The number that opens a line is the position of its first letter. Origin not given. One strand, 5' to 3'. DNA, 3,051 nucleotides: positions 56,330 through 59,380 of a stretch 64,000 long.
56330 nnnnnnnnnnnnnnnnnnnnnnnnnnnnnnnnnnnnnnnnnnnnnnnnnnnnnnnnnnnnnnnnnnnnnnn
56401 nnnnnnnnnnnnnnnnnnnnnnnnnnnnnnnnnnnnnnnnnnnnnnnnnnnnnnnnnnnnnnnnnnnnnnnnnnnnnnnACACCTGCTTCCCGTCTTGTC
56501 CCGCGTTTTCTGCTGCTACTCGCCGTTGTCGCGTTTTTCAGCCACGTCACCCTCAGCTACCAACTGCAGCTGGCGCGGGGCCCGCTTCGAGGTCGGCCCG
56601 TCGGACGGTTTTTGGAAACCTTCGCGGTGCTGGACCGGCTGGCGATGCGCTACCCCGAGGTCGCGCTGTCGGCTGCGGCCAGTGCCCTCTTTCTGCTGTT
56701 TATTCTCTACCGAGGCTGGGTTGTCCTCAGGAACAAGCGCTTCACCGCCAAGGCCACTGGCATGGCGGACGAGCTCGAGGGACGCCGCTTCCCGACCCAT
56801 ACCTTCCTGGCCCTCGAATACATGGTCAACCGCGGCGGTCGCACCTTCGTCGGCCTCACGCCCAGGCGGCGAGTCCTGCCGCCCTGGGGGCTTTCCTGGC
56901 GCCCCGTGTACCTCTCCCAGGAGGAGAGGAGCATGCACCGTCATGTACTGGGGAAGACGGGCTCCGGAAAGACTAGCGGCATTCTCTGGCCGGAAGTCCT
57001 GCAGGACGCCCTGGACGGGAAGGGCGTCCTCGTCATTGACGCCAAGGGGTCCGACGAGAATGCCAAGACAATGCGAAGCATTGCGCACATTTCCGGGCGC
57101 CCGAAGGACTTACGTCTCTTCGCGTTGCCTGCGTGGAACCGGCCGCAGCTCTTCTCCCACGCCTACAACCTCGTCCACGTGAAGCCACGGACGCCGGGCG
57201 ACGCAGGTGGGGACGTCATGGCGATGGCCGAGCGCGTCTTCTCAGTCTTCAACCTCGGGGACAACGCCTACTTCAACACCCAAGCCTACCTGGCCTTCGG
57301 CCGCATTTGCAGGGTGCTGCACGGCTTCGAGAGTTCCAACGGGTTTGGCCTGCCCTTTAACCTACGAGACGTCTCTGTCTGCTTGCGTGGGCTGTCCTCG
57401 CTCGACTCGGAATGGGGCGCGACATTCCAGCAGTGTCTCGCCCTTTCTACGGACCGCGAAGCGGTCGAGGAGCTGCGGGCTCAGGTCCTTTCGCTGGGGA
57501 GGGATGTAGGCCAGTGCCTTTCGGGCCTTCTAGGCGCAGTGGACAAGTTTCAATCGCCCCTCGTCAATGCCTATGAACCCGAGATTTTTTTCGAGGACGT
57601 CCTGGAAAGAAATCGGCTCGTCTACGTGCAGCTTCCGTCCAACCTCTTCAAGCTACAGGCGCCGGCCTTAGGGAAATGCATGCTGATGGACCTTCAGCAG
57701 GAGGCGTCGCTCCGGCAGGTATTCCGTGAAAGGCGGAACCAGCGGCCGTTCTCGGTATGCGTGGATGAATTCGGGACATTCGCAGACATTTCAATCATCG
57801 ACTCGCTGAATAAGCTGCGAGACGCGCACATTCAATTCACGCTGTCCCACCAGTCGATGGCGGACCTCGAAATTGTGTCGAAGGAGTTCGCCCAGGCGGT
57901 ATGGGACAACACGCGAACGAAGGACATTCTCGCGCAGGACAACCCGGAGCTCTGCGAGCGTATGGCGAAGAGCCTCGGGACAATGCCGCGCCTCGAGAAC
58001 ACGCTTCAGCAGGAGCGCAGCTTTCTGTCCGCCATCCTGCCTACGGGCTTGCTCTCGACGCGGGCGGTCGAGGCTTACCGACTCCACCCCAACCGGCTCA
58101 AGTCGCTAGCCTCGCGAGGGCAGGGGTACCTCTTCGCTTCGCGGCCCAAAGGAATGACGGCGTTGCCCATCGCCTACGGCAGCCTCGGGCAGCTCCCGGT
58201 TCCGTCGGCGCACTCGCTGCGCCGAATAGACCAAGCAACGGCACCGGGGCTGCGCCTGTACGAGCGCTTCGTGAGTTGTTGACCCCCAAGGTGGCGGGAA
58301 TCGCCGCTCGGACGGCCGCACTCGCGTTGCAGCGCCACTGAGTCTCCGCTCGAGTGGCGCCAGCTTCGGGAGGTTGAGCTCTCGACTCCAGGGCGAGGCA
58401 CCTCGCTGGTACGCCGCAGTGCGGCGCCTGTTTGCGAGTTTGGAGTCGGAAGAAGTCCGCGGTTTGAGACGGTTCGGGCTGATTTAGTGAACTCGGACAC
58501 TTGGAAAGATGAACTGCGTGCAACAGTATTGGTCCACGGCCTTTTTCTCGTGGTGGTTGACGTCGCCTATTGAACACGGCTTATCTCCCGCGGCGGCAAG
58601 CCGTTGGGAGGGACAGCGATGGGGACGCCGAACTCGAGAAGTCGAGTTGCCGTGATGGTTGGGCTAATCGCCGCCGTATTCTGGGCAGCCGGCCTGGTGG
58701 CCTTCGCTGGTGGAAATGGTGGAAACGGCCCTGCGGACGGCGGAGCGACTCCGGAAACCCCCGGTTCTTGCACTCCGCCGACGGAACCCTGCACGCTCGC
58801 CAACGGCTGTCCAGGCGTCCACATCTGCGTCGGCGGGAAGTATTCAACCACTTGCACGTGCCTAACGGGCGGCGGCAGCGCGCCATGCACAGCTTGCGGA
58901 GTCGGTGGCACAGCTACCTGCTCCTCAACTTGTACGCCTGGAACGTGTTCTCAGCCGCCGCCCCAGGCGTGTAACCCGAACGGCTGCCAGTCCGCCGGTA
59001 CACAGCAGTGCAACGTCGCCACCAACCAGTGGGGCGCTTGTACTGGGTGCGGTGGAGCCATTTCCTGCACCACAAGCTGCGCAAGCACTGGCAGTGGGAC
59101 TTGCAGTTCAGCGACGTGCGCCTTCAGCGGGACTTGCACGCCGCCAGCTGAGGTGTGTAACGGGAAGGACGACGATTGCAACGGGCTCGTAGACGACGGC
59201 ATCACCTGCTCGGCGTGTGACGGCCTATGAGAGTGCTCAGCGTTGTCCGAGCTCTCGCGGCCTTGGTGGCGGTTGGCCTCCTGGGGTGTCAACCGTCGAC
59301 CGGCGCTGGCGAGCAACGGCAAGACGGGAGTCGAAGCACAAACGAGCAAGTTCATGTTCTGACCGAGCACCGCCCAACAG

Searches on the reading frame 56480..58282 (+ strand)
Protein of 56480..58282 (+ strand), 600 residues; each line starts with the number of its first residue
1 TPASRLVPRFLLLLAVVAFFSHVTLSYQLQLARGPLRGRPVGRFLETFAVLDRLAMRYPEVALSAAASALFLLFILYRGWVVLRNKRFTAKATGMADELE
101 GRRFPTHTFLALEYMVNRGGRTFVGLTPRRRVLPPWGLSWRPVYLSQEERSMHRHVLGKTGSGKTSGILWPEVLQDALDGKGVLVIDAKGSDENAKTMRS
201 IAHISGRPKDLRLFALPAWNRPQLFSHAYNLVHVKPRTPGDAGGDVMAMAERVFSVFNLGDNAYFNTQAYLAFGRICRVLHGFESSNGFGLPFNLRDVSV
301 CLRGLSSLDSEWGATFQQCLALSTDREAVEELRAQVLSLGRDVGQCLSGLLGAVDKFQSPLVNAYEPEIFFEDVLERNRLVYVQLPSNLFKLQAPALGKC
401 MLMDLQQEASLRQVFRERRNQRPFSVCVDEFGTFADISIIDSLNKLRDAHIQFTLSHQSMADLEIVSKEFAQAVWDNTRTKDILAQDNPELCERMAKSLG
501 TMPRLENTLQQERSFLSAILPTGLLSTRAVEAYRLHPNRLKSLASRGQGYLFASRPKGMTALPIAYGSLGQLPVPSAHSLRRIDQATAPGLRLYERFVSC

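Call 53: search_protein_families(library=pfam, proteins=[window:56480-58282:+], max_evalue=0.01)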
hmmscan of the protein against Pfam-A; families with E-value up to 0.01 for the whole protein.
window:56480-58282:+ (600 aa): 3 families
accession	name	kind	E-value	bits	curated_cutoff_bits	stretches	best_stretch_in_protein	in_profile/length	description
PF12696.13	TraG-D_C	-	2.1e-08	34.6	22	1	424-508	2-88/126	TraM recognition site of TraD and TraG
PF10412.15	TrwB_AAD_bind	-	8.2e-06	25.4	20.5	1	403-501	228-325/387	Type IV secretion-system coupling protein DNA-binding domain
PF02534.20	T4SS-DNA_transf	-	0.00089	18.7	20.1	1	152-502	45-385/468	Type IV secretory system Conjugative DNA transfer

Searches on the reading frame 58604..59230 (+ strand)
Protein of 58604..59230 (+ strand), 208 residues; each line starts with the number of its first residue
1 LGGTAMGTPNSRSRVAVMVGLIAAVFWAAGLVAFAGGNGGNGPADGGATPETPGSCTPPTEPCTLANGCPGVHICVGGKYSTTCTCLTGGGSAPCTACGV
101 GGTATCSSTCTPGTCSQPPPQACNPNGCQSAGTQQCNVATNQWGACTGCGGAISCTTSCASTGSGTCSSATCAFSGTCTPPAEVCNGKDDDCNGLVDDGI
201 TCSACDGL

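Call 53: search_protein_families(library=pfam, proteins=[window:58604-59230:+], max_evalue=0.01)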
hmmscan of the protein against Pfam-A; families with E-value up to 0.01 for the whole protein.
window:58604-59230:+ (208 aa): 1 family
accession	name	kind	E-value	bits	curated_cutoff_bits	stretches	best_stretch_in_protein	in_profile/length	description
PF11617.13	Cu-binding_MopE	-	0.00053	20.6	27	1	182-198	14-30/30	Putative metal-binding motif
